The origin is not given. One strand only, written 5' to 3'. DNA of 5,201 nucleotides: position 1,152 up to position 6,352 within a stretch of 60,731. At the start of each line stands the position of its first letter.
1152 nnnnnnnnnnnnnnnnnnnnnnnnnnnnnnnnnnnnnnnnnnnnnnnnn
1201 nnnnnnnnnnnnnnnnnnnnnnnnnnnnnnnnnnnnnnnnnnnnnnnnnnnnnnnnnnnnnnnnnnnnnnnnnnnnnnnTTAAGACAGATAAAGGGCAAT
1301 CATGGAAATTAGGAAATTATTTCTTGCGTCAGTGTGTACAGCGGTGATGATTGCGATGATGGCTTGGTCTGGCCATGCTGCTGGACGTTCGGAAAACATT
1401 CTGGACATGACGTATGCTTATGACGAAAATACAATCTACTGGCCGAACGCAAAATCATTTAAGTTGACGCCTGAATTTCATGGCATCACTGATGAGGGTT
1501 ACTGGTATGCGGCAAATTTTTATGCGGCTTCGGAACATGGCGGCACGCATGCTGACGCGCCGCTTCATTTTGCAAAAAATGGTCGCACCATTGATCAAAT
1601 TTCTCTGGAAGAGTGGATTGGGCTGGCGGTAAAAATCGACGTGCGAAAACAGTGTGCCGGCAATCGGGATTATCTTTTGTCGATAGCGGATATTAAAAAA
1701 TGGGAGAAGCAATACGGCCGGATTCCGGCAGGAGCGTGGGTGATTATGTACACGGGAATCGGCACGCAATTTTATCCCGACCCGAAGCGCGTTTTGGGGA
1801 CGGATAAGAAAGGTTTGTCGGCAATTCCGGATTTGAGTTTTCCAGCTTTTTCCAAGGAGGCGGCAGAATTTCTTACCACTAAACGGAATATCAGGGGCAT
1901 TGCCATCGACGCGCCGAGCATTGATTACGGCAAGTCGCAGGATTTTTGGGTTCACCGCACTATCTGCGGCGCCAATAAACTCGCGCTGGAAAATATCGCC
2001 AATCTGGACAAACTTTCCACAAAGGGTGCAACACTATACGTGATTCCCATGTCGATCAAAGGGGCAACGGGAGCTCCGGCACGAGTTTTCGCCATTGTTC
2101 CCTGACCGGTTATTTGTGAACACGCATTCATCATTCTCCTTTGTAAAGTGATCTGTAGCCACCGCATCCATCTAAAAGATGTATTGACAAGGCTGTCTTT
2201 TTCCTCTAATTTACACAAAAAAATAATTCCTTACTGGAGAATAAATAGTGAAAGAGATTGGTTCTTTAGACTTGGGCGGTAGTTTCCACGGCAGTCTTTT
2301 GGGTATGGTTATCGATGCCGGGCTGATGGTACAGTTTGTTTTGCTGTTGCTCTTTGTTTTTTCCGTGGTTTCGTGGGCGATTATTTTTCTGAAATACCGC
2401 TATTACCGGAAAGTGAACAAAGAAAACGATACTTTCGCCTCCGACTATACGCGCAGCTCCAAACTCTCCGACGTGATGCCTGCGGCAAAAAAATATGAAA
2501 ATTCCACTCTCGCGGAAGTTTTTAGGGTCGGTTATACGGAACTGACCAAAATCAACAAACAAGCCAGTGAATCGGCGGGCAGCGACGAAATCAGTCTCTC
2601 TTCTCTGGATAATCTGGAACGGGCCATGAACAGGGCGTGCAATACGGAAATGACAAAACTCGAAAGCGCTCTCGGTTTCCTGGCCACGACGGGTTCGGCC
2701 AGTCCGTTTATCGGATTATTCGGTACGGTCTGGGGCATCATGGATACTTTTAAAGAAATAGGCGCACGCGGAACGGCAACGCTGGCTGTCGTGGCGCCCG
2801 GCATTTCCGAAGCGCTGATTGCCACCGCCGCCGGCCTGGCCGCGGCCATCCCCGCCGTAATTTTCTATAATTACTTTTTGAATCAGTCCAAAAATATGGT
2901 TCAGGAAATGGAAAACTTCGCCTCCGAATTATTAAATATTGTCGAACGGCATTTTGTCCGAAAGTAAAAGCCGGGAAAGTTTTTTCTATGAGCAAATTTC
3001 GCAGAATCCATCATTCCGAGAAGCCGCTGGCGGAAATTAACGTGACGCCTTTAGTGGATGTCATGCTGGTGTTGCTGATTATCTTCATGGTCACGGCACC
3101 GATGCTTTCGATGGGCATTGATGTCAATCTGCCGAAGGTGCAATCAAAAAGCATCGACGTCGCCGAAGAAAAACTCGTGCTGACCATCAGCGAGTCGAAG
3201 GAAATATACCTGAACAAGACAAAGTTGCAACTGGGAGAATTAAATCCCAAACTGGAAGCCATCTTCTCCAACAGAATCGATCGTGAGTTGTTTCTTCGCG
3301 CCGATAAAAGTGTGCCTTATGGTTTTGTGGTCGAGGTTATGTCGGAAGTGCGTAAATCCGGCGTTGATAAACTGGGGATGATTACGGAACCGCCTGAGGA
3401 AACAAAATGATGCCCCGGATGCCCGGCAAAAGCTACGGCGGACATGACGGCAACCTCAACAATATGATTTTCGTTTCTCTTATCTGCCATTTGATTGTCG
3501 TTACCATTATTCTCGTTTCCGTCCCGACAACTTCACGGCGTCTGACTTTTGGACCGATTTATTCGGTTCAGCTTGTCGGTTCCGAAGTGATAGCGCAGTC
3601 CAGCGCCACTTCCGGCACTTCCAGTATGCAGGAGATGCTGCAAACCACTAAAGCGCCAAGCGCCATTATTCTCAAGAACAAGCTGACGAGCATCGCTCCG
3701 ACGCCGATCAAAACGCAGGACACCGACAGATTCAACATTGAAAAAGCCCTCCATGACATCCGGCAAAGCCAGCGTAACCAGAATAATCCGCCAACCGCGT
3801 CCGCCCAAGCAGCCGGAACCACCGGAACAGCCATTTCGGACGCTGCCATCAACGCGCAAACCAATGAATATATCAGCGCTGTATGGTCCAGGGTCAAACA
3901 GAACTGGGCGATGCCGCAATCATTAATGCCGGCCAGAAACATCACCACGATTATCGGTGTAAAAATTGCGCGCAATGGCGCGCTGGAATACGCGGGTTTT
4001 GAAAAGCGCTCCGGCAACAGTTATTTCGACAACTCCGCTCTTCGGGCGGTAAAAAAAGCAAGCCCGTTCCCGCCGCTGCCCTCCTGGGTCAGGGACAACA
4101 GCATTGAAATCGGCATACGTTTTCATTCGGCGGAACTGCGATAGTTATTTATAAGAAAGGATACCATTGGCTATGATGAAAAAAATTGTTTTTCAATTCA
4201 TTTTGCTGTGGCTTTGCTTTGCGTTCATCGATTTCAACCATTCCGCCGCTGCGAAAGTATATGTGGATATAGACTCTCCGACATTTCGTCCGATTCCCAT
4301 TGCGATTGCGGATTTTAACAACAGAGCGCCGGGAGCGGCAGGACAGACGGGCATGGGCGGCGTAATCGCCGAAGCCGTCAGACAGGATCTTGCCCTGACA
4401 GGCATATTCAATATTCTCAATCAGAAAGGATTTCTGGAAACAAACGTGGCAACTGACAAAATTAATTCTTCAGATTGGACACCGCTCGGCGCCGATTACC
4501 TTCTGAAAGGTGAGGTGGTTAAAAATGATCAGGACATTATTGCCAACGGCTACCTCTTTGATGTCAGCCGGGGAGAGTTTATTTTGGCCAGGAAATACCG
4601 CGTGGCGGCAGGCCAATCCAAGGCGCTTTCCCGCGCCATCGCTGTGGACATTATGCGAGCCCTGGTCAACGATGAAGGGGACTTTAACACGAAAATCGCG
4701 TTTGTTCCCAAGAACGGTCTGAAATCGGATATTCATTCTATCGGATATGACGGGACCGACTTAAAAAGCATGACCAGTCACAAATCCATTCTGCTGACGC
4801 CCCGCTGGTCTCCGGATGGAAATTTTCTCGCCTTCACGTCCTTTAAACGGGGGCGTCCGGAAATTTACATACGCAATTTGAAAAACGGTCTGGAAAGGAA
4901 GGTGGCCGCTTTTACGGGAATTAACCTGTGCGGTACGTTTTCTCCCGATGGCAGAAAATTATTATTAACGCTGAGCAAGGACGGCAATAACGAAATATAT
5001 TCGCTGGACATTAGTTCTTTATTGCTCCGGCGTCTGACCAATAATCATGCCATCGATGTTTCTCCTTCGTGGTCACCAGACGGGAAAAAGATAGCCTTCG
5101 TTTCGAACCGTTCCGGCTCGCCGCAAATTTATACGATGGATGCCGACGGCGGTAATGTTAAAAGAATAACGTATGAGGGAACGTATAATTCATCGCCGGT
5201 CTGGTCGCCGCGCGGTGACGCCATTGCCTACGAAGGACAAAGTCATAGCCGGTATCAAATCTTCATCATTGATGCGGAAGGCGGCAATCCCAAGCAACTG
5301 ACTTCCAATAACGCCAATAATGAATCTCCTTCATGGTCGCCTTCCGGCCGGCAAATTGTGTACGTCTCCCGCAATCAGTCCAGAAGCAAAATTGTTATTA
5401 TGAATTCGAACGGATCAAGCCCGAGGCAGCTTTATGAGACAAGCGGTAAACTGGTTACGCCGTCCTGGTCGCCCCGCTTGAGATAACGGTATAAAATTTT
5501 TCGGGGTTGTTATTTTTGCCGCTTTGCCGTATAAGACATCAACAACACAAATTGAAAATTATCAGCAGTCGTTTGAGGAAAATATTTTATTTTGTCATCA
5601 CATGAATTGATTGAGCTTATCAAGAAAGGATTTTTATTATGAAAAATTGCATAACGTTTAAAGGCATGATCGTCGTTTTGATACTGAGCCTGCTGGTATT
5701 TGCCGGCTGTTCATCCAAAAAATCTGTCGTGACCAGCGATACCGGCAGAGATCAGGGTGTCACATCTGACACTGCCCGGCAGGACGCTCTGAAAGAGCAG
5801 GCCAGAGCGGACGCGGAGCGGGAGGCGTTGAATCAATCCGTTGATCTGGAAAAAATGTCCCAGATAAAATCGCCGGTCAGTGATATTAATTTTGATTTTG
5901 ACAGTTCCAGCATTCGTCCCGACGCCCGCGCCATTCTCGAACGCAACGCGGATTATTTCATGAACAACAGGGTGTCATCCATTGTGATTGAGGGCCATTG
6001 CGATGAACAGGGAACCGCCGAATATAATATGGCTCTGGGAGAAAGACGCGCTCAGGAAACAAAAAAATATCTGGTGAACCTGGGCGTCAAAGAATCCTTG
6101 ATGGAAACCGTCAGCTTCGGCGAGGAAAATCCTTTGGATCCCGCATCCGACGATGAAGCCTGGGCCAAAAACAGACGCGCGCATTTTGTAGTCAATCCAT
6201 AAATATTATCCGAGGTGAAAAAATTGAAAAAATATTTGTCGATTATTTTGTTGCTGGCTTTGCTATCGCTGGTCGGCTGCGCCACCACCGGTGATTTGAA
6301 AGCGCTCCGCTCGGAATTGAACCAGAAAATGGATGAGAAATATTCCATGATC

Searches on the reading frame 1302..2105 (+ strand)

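Call 75: search_protein_families(library=pfam, proteins=[window:1302-2105:+], max_evalue=0.00001)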
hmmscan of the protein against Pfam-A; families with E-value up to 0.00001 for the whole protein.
window:1302-2105:+ (267 aa): 1 family
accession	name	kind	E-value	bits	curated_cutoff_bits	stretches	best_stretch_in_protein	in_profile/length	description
PF04199.19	Cyclase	-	2.1e-37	128.9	23.1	1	35-208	2-141/142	Putative cyclase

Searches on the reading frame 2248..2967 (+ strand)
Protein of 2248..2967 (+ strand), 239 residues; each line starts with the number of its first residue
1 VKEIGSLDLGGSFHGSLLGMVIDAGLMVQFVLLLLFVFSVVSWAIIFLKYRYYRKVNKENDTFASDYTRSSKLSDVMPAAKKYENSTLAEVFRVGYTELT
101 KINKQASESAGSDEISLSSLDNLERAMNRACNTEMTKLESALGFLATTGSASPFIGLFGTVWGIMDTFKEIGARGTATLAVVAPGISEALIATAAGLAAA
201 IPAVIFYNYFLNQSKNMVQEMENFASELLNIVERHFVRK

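Call 75: search_protein_families(library=pfam, proteins=[window:2248-2967:+], max_evalue=0.00001)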
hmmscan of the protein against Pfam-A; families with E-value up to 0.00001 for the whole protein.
window:2248-2967:+ (239 aa): 1 family
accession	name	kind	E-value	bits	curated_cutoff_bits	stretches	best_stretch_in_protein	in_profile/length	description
PF01618.21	MotA_ExbB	-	3.3e-38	130.8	22.9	1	115-222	19-126/127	MotA/TolQ/ExbB proton channel family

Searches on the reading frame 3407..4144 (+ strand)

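Call 75: search_protein_families(library=pfam, proteins=[window:3407-4144:+], max_evalue=0.00001)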
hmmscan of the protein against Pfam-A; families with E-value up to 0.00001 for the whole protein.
window:3407-4144:+ (245 aa): 1 family
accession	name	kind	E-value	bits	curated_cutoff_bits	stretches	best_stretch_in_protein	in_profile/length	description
PF13103.11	TonB_2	-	4.3e-17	62.4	22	1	153-239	2-85/85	TonB C terminal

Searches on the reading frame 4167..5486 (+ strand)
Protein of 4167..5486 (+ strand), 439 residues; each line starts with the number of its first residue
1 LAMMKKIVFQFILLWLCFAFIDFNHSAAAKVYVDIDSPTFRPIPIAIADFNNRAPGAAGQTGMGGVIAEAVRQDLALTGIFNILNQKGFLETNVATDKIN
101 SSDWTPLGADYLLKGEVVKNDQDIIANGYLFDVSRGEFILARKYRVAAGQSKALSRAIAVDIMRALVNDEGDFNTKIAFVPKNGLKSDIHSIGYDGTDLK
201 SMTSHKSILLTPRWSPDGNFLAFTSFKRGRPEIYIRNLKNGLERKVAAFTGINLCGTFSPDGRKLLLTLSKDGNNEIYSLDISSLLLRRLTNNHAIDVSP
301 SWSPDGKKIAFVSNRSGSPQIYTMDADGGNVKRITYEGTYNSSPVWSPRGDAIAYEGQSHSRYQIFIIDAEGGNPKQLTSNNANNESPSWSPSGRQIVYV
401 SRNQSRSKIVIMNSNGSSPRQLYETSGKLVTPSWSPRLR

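Call 75: search_protein_families(library=pfam, proteins=[window:4167-5486:+], max_evalue=0.00001)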
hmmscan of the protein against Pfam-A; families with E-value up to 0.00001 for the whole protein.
window:4167-5486:+ (439 aa): 5 families
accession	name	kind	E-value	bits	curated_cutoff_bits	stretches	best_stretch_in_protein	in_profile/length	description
PF07676.18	PD40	-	1.1e-44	150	20.9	3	287-322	1-37/38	WD40-like Beta Propeller Repeat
PF04052.18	TolB_N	-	1.2e-17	64.4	22.4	1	32-137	2-104/106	TolB amino-terminal domain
PF00930.27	DPPIV_N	-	1.8e-13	50.4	22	0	260-339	2-83/354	Dipeptidyl peptidase IV (DPP IV) N-terminal region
PF25174.1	Beta-prop_THOC3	-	1e-10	41.5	305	1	258-404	10-151/272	THOC3 beta-propeller domain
PF10647.15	Gmad1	-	4.2e-07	30.5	20.5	0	381-436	21-74/251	Lipoprotein LpqB beta-propeller domain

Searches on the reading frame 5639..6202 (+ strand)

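Call 75: search_protein_families(library=pfam, proteins=[window:5639-6202:+], max_evalue=0.00001)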
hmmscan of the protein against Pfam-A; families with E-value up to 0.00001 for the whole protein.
window:5639-6202:+ (187 aa): 1 family
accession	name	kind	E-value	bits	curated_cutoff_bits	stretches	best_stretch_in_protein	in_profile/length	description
PF00691.25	OmpA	-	7.1e-23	81.3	27.2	1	85-179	2-98/98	OmpA family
